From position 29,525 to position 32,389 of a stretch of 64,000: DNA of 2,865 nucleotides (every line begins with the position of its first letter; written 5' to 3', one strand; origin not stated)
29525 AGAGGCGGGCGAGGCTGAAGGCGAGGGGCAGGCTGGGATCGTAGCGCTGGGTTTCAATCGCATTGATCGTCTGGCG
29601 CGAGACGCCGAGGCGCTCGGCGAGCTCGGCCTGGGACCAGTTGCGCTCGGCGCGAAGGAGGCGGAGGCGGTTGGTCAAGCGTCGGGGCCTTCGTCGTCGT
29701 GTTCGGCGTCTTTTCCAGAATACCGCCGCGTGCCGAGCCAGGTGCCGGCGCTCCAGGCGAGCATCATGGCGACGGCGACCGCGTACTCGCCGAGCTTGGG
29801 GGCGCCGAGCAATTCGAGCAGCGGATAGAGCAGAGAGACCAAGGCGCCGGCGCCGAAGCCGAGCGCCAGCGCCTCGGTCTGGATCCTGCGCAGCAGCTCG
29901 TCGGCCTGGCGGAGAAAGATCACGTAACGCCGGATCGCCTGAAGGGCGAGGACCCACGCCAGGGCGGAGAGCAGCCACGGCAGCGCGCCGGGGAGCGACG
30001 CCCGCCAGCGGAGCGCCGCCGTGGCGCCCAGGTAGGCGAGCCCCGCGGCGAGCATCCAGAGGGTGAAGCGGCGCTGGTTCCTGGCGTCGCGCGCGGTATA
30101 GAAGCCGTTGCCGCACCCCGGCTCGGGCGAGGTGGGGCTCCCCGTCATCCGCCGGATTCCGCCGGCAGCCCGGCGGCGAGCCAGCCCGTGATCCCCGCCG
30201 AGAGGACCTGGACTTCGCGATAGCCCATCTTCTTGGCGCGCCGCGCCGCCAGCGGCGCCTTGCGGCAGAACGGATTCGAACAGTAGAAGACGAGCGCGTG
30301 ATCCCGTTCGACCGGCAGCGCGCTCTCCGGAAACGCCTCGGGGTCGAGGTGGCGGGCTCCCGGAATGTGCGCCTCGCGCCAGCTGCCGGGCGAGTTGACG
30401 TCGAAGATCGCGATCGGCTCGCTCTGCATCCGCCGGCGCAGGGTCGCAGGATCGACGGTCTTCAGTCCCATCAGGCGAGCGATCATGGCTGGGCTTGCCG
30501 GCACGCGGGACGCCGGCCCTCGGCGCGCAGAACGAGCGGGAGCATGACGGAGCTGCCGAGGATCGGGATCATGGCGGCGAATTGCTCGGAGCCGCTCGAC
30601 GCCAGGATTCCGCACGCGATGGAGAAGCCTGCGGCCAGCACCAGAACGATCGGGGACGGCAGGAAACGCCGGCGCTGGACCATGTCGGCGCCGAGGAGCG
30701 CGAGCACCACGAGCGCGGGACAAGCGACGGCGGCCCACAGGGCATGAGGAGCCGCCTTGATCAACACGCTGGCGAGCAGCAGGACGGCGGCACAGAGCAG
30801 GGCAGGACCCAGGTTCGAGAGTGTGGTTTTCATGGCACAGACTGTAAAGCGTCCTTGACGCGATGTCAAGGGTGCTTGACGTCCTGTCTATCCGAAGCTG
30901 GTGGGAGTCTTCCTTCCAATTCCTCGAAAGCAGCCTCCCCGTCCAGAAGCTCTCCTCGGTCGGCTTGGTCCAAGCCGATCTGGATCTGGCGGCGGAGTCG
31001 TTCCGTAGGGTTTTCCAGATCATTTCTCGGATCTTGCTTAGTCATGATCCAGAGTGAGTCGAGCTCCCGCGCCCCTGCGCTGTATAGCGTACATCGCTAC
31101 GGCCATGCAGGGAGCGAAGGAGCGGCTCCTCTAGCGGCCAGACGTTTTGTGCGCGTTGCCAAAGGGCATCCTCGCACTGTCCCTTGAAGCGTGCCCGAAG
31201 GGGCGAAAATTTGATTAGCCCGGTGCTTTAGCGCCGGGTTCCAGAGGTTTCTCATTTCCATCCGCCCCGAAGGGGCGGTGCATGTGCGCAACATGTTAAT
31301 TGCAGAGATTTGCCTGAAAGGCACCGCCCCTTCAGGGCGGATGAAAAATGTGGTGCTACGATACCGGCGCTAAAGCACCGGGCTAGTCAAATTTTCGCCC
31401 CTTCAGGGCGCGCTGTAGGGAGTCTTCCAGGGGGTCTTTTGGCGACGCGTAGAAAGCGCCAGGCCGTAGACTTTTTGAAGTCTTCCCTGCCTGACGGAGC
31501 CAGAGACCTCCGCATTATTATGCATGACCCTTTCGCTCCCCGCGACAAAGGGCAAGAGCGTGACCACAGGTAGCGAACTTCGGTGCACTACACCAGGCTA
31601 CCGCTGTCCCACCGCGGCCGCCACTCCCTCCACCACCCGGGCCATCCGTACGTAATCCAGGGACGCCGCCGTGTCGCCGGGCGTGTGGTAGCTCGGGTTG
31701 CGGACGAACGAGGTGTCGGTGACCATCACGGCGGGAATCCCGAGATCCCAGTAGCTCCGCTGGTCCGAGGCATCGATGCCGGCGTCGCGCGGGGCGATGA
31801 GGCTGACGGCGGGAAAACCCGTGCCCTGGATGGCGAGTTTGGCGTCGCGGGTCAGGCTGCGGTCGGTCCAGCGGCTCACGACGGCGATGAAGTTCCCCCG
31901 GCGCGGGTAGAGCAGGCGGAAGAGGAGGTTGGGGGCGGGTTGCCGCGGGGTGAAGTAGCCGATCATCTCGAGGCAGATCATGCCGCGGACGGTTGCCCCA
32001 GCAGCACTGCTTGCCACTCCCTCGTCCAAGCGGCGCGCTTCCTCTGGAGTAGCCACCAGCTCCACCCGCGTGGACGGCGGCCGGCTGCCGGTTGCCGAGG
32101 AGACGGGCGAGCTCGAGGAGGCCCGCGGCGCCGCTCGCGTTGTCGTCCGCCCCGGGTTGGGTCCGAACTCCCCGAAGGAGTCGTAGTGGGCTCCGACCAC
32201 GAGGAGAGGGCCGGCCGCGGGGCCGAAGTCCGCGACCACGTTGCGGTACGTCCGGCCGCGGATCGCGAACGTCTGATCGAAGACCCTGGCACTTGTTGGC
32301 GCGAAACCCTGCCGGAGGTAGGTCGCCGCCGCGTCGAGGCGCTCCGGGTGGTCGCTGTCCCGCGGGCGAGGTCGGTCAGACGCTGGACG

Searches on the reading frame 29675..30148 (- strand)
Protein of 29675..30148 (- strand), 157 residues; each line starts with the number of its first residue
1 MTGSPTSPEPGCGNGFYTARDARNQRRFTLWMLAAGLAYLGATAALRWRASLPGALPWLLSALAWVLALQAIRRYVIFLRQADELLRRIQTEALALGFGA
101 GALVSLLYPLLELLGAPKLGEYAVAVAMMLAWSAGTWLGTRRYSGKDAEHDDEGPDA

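Call 10: search_protein_families(library=pfam, proteins=[window:29675-30148:-], max_evalue=0.01)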
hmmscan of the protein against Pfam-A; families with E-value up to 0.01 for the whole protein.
window:29675-30148:- (157 aa): 0 families

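Call 14: find_encoding_contigs(protein=window:29675-30148:-, flank=10000, max_places=10)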
Protein window:29675-30148:- (157 aa): 1 contig read that carries it; 1 place shown.
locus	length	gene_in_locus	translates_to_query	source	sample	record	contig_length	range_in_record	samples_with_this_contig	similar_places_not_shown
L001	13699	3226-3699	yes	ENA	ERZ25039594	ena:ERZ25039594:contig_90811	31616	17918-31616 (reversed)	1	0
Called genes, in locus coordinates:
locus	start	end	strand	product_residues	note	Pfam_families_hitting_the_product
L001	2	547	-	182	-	?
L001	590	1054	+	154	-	PF20791:Acyl-ACP_TE_C (weak), PF13279:4HBT_2, PF03061:4HBT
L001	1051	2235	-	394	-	PF00144:Beta-lactamase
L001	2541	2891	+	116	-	-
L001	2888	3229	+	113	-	PF00581:Rhodanese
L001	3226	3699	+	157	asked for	-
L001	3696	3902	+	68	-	PF08279:HTH_11 (weak), PF12844:HTH_19, PF13384:HTH_23 (faint), PF13560:HTH_31, PF01381:HTH_3, PF04545:Sigma70_r4 (weak), PF13413:HTH_25 (weak), PF13443:HTH_26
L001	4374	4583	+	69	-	-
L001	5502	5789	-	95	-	-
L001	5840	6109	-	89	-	-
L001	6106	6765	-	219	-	PF08843:AbiEii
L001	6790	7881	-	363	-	PF01244:Peptidase_M19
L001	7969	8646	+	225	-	-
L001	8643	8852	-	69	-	-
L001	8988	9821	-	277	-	PF09312:SurA_N (weak)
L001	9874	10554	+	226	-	PF00590:TP_methylase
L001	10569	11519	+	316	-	-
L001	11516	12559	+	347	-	PF01041:DegT_DnrJ_EryC1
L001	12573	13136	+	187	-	PF00132:Hexapep (faint)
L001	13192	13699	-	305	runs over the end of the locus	PF22842:Pel9A-like_beta_helix (faint)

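Call 22: find_related_loci(query=window:29675-30148:-, collection=genome_contigs, flank=8000)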
Query window:29675-30148:- (157 aa) in genome_contigs; peptide patterns used: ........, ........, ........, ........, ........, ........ (x = any residue, [..] = any of these).
288 stretches matched a pattern; 6 encode a relative of the query (tblastn E <= 1e-3); 6 distinct loci.
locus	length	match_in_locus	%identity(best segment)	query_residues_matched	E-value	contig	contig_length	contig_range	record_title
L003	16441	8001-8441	92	6-152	7e-79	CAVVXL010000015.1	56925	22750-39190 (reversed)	MAG: uncultured Acidobacteriota bacterium isolate MFD04580.bin.1.42 genome assembly, contig: contig_22609, whole genome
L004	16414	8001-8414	73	10-148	2e-60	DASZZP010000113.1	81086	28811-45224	MAG TPA_asm: Thermoanaerobaculia bacterium isolate SMAG_U6239 k141_94658, whole genome shotgun sequence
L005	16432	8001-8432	68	3-147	1e-51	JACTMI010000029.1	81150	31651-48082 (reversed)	MAG: Acidobacteria bacterium isolate BJ1 scaffold_786, whole genome shotgun sequence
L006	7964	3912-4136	69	71-145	2e-30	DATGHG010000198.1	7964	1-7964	MAG TPA_asm: Thermoanaerobaculia bacterium isolate SMAG_U9774 k141_1430811, whole genome shotgun sequence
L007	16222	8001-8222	42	66-142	8e-10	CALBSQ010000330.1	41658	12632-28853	MAG TPA_asm: uncultured Chloroflexi bacterium isolate SRR5457059_bin.8_CONCOCT_v1.1_MAG genome assembly, contig: ERZ7950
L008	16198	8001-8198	45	83-147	1e-7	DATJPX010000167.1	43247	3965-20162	MAG TPA_asm: Anaerolineales bacterium isolate SMAG_U14924 k141_4233318, whole genome shotgun sequence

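Call 23: find_related_loci(query=window:29675-30148:-, collection=metagenome_contigs, flank=8000)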
Query window:29675-30148:- (157 aa) in metagenome_contigs; peptide patterns used: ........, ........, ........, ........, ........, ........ (x = any residue, [..] = any of these).
335 stretches matched a pattern; 15 encode a relative of the query (tblastn E <= 1e-3); 15 distinct loci.
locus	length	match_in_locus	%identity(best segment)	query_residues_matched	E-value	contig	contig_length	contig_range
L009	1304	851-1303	89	1-151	2e-91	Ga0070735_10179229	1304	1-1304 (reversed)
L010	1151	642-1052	75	11-148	2e-63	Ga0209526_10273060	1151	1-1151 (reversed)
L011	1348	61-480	74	8-148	8e-58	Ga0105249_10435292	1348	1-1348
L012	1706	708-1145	68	2-148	6e-56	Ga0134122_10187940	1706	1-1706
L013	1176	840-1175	74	9-121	4e-53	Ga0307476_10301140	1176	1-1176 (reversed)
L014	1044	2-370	67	24-146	4e-43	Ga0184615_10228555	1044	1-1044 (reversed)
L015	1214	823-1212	57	10-141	2e-33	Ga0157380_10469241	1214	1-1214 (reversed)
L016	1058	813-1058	83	14-95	4e-33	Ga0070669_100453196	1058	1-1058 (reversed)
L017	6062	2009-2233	69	71-145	1e-30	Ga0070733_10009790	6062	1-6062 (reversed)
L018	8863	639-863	69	71-145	1e-30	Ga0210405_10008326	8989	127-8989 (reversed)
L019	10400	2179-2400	42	66-142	6e-10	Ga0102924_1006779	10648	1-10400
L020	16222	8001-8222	42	66-142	6e-10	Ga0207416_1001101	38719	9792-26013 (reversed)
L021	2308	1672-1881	40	66-137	5e-8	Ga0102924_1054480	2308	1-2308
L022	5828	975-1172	45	83-147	9e-8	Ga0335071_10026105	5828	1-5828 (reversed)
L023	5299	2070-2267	45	83-147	9e-8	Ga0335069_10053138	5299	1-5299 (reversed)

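Call 27: search_protein_families(library=pfam, proteins=[L001:4638-5189:+, L001:5502-5789:-, L001:4374-4583:+, L001:5840-6109:-, L001:6106-6765:-], max_evalue=0.1)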
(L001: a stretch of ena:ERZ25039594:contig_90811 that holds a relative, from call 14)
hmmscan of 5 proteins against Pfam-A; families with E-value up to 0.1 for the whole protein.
L001:4638-5189:+ (183 aa): 1 family
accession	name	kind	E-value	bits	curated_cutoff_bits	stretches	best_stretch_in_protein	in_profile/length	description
PF16916.11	ZT_dimer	-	0.01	16.2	26.7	1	67-110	22-64/78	Dimerisation domain of Zinc Transporter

L001:5502-5789:- (95 aa): 1 family
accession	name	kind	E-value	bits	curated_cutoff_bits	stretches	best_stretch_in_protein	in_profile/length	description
PF23599.1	CILP_C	-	0.029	14.2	27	1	23-80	112-169/200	Cartilage intermediate layer protein 1-like, C-terminal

L001:4374-4583:+ (69 aa): 1 family
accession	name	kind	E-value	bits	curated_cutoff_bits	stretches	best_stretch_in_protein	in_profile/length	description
PF18780.6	HNH_repeat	-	0.086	13.6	26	0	42-61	4-23/54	Homing endonuclease associated repeat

L001:5840-6109:- (89 aa): 0 families

L001:6106-6765:- (219 aa): 1 family
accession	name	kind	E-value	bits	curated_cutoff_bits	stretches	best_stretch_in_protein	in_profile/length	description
PF08843.17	AbiEii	-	7.3e-20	72.4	22.5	1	20-165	8-191/238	Nucleotidyl transferase AbiEii toxin, Type IV TA system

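Call 28: find_homologous_proteins(query=L001:4638-5189:+)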
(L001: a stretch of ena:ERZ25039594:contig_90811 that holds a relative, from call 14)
Query L001:4638-5189:+ (183 aa): 388 proteins with E <= 0.001 among 513 candidates; the best 120 are listed.
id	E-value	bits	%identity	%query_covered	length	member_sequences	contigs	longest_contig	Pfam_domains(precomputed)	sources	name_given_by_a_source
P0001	1.1e-82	294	78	96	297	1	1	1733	-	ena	-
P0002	2.9e-69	251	68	100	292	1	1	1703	-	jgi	jgi:hypothetical protein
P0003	8.0e-66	240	65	92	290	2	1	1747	-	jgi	-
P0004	9.1e-58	213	59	95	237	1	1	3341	-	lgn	-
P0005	4.7e-55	204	59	95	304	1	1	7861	-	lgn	-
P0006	6.3e-55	204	59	92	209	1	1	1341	-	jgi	jgi:hypothetical protein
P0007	4.2e-54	201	58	89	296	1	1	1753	-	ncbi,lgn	-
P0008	1.6e-53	200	58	95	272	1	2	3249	-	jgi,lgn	jgi:hypothetical protein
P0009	1.4e-51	193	57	96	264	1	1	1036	-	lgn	-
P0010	1.7e-51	193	57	95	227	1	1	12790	-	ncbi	ncbi:MAG: hypothetical protein ABID87_09660 [Chloroflexota bacterium]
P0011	2.5e-51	192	54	95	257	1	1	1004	-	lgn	-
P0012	3.0e-51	192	60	91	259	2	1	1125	-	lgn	-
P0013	6.7e-51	191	54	90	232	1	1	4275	-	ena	-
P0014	8.4e-51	191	57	95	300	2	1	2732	-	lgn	-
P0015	1.2e-50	190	54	93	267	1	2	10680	-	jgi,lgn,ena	jgi:hypothetical protein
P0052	7.6e-46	175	51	97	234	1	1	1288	PF05168.20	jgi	jgi:hypothetical protein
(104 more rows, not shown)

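Call 34: list_cluster_members(proteins=[window:29675-30148:-, window:29472-29678:-, window:33809-37153:-])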
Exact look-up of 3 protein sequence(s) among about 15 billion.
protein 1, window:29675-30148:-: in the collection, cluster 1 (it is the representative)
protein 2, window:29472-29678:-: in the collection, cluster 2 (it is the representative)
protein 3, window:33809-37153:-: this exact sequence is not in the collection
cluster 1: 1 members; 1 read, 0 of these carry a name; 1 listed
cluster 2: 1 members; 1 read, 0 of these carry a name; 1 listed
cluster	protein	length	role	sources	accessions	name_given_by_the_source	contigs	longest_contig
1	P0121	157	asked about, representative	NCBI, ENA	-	-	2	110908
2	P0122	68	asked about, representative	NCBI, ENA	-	-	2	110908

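Call 49: search_protein_families(library=pfam, proteins=[P0001, P0002, P0005, P0052], max_evalue=1)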
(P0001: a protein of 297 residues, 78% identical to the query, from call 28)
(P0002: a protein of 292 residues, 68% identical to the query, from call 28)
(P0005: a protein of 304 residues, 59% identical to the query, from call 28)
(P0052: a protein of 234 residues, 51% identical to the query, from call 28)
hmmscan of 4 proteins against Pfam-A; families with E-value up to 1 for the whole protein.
P0001 (297 aa): 2 families
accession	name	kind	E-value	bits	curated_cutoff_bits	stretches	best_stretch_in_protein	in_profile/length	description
PF24333.1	DUF7501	-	0.097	13.3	27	1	183-217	15-49/58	Family of unknown function (DUF7501)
PF05240.20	APOBEC_C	-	0.19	12.2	23.6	0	250-291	40-75/78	APOBEC-like C-terminal domain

P0002 (292 aa): 1 family
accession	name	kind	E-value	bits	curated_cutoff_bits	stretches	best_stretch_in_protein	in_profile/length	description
PF05168.19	HEPN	-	0.00014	22.5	22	1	153-270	7-108/117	HEPN domain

P0005 (304 aa): 4 families
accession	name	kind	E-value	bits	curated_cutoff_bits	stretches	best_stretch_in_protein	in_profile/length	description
PF05168.19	HEPN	-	0.00032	21.3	22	1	163-293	3-114/117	HEPN domain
PF14222.11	MOR2-PAG1_N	-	0.047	13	27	1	214-268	168-222/559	Cell morphogenesis N-terminal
PF24733.1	DUF7684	-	0.14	12.3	26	1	210-261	51-101/135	Domain of unknown function (DUF7684)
PF01814.28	Hemerythrin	-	0.24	12.3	25.3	1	215-268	70-117/127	Hemerythrin HHE cation binding domain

P0052 (234 aa): 1 family
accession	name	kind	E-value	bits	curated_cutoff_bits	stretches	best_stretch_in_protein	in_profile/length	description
PF05168.19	HEPN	-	1.4e-05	25.6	22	1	97-223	5-113/117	HEPN domain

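Call 50: search_protein_families(library=padloc, proteins=[P0001, L001:6106-6765:-, L001:5840-6109:-, L001:5502-5789:-], max_evalue=0.01)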
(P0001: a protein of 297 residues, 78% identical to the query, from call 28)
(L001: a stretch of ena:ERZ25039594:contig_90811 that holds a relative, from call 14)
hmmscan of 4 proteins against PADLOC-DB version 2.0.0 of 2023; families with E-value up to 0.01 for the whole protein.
P0001 (297 aa): 0 families

L001:6106-6765:- (219 aa): 12 families
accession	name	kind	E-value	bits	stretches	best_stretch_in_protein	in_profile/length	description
PDLC02298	AbiEii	-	2.5e-06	25.1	1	114-167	125-180/220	AbiEii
PDLC02307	AbiEii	-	3.1e-06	25.1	1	26-148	22-147/219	AbiEii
PDLC02291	AbiEii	-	9.3e-06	23.2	1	15-63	45-90/310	AbiEii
PDLC02328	AbiEii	-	4.3e-05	21.5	0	116-147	112-143/203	AbiEii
PDLC02304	AbiEii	-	7e-05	20.9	0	118-148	160-190/260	AbiEii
PDLC02303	AbiEii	-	0.00014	19.4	0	116-149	152-185/249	AbiEii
PDLC02323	AbiEii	-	0.00015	19.5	0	121-155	159-193/248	AbiEii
PDLC02305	AbiEii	-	0.0012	16.2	1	112-149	157-194/306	AbiEii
PDLC02296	AbiEii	-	0.0013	15.9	1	27-61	46-81/282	AbiEii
PDLC02313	AbiEii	-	0.005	14.4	0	114-147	157-190/254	AbiEii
PDLC02295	AbiEii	-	0.007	13.7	0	25-54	37-68/261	AbiEii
PDLC02330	AbiEii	-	0.0093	13.7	0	119-153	132-166/219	AbiEii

L001:5840-6109:- (89 aa): 0 families

L001:5502-5789:- (95 aa): 0 families

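Call 62: list_cluster_members(proteins=[L001:6106-6765:-, L001:5840-6109:-, L001:5502-5789:-, L001:4374-4583:+, L001:6790-7881:-])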
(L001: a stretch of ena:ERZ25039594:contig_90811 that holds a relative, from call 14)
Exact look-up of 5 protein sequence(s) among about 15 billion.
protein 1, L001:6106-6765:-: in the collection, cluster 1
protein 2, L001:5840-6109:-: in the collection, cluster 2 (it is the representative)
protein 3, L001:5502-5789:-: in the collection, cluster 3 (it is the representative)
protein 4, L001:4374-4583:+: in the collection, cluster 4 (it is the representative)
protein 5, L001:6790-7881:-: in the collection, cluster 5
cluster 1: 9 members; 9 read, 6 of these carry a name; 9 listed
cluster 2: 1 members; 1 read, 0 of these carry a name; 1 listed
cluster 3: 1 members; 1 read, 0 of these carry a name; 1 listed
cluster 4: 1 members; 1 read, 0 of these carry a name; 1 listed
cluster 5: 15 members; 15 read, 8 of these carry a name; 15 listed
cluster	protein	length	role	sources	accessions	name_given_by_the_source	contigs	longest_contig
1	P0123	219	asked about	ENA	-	-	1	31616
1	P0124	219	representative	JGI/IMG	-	hypothetical protein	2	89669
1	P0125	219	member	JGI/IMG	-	hypothetical protein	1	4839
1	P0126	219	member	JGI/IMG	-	hypothetical protein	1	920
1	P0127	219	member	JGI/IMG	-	hypothetical protein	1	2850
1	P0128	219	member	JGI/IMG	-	hypothetical protein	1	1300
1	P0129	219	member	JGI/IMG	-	Nucleotidyl transferase AbiEii toxin, Type IV TA system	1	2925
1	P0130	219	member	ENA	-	-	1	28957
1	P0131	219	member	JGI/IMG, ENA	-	-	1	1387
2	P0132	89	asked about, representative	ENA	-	-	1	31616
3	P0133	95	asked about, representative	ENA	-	-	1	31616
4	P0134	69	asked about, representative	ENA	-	-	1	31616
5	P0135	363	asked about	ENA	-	-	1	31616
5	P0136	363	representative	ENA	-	-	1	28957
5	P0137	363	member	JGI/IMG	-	membrane dipeptidase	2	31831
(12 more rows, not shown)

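Call 63: find_encoding_contigs(protein=P0124, flank=8000, max_places=6)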
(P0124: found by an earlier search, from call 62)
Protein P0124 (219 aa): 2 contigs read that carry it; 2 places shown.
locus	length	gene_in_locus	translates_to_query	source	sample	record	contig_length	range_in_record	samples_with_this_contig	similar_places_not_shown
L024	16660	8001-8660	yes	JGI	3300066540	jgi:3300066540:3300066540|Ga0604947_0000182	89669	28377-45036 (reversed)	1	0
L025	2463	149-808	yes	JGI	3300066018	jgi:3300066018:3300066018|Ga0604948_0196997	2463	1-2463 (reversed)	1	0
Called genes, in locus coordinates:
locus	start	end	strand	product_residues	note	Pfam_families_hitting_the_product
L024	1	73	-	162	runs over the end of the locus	-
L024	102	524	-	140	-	PF00903:Glyoxalase, PF22677:Ble-like_N (weak)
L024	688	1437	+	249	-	PF02311:AraC_binding (faint), PF00165:HTH_AraC (faint), PF12833:HTH_18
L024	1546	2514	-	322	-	PF00561:Abhydrolase_1 (weak)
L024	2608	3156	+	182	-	PF01327:Pep_deformylase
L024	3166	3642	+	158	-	PF02590:SPOUT_MTase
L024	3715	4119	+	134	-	PF01258:zf-dskA_traR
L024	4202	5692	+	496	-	-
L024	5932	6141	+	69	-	-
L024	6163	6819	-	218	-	-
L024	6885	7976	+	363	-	PF01244:Peptidase_M19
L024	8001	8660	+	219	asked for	PF08843:AbiEii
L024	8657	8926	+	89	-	-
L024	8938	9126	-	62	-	PF01381:HTH_3, PF04545:Sigma70_r4 (weak), PF08279:HTH_11 (weak), PF12844:HTH_19, PF13413:HTH_25 (weak), PF13443:HTH_26, PF13560:HTH_31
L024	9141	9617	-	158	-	-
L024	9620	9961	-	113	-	PF00581:Rhodanese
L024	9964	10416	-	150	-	-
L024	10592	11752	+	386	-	PF00144:Beta-lactamase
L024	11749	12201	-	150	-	PF20791:Acyl-ACP_TE_C (weak), PF13279:4HBT_2, PF03061:4HBT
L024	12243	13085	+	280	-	PF12146:Hydrolase_4 (weak), PF00561:Abhydrolase_1, PF12697:Abhydrolase_6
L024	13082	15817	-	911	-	PF00246:Peptidase_M14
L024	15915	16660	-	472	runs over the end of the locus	PF00072:Response_reg, PF00158:Sigma54_activat, PF14532:Sigma54_activ_2, PF07728:AAA_5, PF25601:AAA_lid_14, PF02954:HTH_8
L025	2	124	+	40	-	?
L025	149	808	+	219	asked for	PF08843:AbiEii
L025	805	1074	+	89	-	-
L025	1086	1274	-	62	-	PF01381:HTH_3, PF04545:Sigma70_r4 (weak), PF08279:HTH_11 (weak), PF12844:HTH_19, PF13413:HTH_25 (weak), PF13443:HTH_26, PF13560:HTH_31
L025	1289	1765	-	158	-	-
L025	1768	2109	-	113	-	PF00581:Rhodanese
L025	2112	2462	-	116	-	?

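Call 64: find_encoding_contigs(protein=P0130, flank=8000, max_places=6)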
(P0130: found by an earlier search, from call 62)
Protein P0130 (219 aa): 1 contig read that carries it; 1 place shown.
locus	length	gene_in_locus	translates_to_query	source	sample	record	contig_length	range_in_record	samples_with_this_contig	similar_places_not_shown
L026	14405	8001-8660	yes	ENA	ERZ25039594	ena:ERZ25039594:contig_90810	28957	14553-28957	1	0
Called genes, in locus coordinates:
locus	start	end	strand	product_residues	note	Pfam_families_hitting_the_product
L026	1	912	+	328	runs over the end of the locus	PF01073:3Beta_HSD, PF01370:Epimerase, PF04321:RmlD_sub_bind (weak), PF16363:GDP_Man_Dehyd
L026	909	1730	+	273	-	-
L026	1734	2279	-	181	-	PF05050:Methyltransf_21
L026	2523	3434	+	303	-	PF13229:Beta_helix (weak)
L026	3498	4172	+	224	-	PF13489:Methyltransf_23, PF08241:Methyltransf_11, PF08242:Methyltransf_12, PF13649:Methyltransf_25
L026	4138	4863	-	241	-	PF00590:TP_methylase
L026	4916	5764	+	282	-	PF13624:SurA_N_3 (faint), PF09312:SurA_N (faint)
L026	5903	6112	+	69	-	-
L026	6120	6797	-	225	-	-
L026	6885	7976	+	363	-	PF01244:Peptidase_M19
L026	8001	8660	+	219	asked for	PF08843:AbiEii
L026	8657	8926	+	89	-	-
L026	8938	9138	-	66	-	PF08279:HTH_11 (weak), PF12844:HTH_19, PF13384:HTH_23 (faint), PF13560:HTH_31, PF01381:HTH_3, PF04545:Sigma70_r4 (weak), PF13413:HTH_25 (weak), PF13443:HTH_26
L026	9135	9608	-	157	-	-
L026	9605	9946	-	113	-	PF00581:Rhodanese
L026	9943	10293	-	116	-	-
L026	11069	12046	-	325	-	PF04389:Peptidase_M28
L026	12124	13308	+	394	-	PF00144:Beta-lactamase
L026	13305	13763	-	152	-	PF20791:Acyl-ACP_TE_C (weak), PF13279:4HBT_2, PF03061:4HBT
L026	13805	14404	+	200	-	?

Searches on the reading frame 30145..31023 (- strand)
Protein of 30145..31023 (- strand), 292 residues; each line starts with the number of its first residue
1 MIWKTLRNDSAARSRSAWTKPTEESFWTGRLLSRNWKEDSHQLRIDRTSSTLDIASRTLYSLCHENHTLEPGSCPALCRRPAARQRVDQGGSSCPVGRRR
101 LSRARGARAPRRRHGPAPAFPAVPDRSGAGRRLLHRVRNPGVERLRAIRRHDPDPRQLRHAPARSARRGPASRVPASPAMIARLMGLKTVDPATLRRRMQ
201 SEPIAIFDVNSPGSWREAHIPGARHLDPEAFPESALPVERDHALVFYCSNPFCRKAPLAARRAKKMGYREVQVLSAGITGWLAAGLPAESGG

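Call 10: search_protein_families(library=pfam, proteins=[window:30145-31023:-], max_evalue=0.01)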
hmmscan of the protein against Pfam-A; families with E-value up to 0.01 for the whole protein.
window:30145-31023:- (292 aa): 1 family
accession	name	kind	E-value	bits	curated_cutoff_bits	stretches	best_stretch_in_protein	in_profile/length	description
PF00581.25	Rhodanese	-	4.3e-14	53.2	22.2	1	192-283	2-101/102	Rhodanese-like domain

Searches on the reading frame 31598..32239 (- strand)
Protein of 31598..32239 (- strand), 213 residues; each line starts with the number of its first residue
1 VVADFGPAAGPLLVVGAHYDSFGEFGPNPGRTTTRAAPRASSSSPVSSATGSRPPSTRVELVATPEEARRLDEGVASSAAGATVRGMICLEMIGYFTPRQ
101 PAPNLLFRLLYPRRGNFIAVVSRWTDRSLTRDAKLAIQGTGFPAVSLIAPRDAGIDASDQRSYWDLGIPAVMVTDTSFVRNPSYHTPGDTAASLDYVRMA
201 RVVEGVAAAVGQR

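Call 10: search_protein_families(library=pfam, proteins=[window:31598-32239:-], max_evalue=0.01)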
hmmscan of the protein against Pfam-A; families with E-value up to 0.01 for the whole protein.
window:31598-32239:- (213 aa): 1 family
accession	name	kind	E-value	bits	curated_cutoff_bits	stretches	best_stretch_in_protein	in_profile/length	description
PF04389.22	Peptidase_M28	-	1.5e-08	35.1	21.3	1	9-209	10-192/193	Peptidase family M28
